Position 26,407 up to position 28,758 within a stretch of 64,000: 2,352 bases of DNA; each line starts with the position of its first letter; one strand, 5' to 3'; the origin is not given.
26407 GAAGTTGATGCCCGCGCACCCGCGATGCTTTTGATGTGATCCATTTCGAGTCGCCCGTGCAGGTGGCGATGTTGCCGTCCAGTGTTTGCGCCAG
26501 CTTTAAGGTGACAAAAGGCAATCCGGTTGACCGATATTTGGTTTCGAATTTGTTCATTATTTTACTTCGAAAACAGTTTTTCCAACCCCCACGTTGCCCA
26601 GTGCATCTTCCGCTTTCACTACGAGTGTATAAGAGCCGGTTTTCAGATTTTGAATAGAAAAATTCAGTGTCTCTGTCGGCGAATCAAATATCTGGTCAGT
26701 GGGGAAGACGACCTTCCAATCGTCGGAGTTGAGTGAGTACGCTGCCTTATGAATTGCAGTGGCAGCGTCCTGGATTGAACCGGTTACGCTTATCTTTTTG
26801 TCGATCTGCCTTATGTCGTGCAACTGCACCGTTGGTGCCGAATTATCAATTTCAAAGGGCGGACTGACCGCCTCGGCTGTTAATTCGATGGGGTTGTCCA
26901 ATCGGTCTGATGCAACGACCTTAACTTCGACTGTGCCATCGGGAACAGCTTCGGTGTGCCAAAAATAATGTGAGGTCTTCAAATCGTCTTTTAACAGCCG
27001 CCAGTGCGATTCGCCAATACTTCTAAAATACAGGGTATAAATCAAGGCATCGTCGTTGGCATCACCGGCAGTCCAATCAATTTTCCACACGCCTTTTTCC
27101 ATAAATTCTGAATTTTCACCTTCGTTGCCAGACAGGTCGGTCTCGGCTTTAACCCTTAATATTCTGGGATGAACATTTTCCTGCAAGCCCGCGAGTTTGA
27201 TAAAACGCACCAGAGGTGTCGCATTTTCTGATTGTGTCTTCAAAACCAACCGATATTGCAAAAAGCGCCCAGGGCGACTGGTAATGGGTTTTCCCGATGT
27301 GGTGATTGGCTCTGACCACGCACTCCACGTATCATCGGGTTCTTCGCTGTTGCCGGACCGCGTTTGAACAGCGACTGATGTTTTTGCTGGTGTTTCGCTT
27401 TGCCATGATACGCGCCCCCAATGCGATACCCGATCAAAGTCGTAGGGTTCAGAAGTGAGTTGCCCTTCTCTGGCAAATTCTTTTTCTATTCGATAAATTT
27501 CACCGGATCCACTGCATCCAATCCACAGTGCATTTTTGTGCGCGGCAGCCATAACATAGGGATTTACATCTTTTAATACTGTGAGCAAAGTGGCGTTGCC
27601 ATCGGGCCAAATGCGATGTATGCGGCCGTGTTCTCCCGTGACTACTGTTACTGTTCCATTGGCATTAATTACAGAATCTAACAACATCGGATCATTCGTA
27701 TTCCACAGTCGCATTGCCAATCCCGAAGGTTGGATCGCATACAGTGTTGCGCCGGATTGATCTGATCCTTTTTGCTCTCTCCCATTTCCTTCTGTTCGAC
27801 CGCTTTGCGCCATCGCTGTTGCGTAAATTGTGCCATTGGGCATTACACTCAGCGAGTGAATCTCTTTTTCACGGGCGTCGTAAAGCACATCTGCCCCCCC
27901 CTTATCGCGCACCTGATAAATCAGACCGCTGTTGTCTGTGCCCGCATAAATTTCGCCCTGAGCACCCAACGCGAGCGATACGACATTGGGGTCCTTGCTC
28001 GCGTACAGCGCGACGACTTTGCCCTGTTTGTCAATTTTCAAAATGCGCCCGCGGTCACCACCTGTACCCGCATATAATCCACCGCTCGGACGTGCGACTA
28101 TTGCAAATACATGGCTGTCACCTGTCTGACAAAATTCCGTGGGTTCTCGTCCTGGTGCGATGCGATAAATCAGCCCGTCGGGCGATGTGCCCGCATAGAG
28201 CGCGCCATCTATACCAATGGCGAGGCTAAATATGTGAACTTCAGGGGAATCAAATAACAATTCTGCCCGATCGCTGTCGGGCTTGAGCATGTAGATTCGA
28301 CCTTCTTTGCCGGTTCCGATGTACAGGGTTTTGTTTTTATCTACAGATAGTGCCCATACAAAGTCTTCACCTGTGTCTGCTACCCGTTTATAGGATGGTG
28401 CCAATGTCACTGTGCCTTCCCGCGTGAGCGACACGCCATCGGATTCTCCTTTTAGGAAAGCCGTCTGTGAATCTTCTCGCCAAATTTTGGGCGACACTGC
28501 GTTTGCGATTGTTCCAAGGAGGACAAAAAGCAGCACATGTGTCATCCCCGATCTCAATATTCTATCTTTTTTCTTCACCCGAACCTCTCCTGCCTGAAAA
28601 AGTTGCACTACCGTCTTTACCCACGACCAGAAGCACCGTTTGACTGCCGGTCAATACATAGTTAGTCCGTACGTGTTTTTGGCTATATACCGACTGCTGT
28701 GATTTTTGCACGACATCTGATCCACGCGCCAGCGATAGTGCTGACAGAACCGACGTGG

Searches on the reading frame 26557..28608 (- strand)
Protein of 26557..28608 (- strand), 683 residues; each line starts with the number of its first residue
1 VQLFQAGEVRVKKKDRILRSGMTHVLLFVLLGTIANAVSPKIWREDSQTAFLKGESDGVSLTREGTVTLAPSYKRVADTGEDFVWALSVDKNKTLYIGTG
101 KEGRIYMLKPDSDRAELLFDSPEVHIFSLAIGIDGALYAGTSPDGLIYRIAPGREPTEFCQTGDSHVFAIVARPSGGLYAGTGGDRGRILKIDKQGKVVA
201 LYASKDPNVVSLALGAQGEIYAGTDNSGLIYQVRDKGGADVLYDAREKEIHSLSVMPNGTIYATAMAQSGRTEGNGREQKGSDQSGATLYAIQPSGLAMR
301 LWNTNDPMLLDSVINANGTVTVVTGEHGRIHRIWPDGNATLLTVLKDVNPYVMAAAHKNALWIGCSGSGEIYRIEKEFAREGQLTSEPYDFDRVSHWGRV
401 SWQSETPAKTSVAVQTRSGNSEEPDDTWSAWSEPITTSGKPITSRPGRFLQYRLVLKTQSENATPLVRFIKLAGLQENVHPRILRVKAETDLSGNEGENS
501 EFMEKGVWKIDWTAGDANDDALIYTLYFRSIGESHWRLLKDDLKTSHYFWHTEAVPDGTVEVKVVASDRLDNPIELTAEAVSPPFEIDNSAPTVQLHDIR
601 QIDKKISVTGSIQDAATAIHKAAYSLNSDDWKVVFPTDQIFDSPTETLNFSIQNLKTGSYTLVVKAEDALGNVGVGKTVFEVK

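Call 13: search_protein_families(library=pfam, proteins=[window:26557-28608:-], max_evalue=0.001)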
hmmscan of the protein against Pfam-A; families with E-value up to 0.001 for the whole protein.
window:26557-28608:- (683 aa): 3 families
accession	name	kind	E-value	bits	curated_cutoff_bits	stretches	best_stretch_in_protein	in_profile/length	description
PF24684.1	Vgb_lyase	-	1.6e-10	40.8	50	1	84-238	15-170/290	Virginiamycin B lyase family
PF07494.17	Reg_prop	-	8.3e-08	32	20.4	0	82-100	5-23/24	Two component regulator propeller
PF13750.12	Big_3_3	-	1.4e-05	25.3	27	0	547-610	4-64/157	Bacterial Ig-like domain (group 3)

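Call 22: search_protein_families(library=ncbifam, proteins=[window:26557-28608:-], max_evalue=0.001)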
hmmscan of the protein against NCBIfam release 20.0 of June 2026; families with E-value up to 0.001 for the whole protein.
window:26557-28608:- (683 aa): 0 families
